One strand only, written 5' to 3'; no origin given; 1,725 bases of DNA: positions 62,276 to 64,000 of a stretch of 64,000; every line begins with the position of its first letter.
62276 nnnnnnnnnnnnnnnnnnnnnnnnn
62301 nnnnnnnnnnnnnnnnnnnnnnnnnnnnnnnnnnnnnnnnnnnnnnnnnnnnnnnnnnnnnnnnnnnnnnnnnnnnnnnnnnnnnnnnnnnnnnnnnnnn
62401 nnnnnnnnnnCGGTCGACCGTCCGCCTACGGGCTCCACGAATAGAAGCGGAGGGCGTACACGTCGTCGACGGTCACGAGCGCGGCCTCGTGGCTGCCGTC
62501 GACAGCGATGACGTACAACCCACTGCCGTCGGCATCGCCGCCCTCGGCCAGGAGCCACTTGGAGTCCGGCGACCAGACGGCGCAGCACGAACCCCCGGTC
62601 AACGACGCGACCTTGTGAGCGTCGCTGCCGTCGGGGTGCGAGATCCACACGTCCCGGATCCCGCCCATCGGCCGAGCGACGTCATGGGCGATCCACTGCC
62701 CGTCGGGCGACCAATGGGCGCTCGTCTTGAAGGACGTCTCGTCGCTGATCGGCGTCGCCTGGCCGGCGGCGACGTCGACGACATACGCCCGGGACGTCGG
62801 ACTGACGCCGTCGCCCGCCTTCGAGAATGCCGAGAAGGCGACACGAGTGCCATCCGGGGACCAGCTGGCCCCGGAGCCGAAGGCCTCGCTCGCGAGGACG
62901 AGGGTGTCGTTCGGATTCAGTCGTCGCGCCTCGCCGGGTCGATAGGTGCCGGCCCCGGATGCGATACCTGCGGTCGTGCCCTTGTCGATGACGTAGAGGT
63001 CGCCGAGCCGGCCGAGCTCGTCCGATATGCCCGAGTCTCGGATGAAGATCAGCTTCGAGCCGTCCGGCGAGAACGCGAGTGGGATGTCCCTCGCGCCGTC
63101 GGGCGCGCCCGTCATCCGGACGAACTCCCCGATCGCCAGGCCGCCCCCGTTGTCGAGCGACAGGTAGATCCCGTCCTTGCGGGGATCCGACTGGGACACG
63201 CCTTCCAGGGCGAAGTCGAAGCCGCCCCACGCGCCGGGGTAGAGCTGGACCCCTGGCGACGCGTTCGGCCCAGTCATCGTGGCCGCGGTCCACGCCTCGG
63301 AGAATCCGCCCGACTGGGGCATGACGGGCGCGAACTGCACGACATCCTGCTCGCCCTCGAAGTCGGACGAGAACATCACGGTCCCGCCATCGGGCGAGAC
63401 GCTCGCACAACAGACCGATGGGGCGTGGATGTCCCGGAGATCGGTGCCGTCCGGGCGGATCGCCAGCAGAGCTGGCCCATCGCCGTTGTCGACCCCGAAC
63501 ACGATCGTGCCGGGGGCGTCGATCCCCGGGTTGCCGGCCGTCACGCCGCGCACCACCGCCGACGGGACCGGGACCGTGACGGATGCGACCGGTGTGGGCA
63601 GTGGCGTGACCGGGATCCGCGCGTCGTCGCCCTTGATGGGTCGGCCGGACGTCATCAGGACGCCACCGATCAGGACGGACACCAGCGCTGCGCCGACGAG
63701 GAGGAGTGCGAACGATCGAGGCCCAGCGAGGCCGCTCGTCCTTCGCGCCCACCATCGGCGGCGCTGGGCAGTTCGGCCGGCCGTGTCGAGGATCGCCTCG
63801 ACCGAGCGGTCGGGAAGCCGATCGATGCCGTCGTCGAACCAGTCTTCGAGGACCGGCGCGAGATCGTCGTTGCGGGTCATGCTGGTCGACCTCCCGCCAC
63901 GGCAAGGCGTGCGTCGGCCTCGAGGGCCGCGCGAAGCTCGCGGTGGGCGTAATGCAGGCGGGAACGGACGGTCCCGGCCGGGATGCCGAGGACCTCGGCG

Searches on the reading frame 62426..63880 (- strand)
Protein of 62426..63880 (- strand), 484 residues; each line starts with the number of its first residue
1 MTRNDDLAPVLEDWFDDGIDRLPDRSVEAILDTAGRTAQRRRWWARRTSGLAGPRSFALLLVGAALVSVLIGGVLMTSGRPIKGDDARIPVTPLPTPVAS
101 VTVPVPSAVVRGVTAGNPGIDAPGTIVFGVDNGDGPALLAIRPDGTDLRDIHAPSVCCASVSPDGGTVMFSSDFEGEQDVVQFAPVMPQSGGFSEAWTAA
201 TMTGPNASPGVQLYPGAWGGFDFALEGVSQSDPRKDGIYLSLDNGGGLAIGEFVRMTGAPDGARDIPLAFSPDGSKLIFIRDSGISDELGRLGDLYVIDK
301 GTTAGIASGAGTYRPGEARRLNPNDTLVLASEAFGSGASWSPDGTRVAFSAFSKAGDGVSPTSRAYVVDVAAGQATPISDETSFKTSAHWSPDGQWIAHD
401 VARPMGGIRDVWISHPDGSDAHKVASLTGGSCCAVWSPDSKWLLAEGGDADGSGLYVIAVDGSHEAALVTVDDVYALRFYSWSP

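Call 4: search_protein_families(library=pfam, max_evalue=1, proteins=[window:62426-63880:-])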
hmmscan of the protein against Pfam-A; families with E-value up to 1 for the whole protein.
window:62426-63880:- (484 aa): 4 families
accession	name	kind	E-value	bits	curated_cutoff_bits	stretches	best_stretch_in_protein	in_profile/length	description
PF07676.18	PD40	-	2.3e-14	53.3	20.9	2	330-354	6-30/38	WD40-like Beta Propeller Repeat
PF00930.27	DPPIV_N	-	9.4e-07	28.3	22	2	267-352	47-120/354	Dipeptidyl peptidase IV (DPP IV) N-terminal region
PF00400.38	WD40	-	0.00064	20.6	27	0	431-452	15-33/39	WD domain, G-beta repeat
PF25174.1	Beta-prop_THOC3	-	0.012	15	305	1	337-449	93-192/272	THOC3 beta-propeller domain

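Call 5: search_protein_families(library=ncbifam, max_evalue=1, proteins=[window:62426-63880:-])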
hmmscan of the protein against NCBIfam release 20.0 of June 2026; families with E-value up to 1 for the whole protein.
window:62426-63880:- (484 aa): 4 families
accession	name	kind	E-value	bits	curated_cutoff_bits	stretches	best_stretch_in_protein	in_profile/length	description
TIGR02800.1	propeller_TolB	equivalog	1.7e-15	56.9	343.15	1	333-468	235-362/418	Tol-Pal system beta propeller repeat protein TolB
NF002183.0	PRK01029.1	equivalog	2e-12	46.9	405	2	332-465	278-407/429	Tol-Pal system protein TolB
NF033523.0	lasso_peptidase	equivalog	4.6e-08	32.3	400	1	341-426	27-129/638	Atxe2 family lasso peptide isopeptidase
NF053518.1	DipepPtdsDpp5Prph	equivalog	2.3e-06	26.4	900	1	336-443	15-120/655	dipeptidyl-peptidase Dpp5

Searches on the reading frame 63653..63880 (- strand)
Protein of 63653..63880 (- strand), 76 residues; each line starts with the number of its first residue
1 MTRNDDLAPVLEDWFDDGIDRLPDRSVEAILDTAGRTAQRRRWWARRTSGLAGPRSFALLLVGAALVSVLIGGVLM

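Call 90: search_protein_families(library=pfam, max_evalue=10, proteins=[window:63653-63880:-])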
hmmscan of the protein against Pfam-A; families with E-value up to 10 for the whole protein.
seq(76 aa): 1 family
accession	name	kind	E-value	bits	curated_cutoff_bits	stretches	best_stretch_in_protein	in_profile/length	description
PF23986.1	Pam3_gp59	-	0.22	12.3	27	1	11-45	8-42/76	Phage Pam3 gp59 related protein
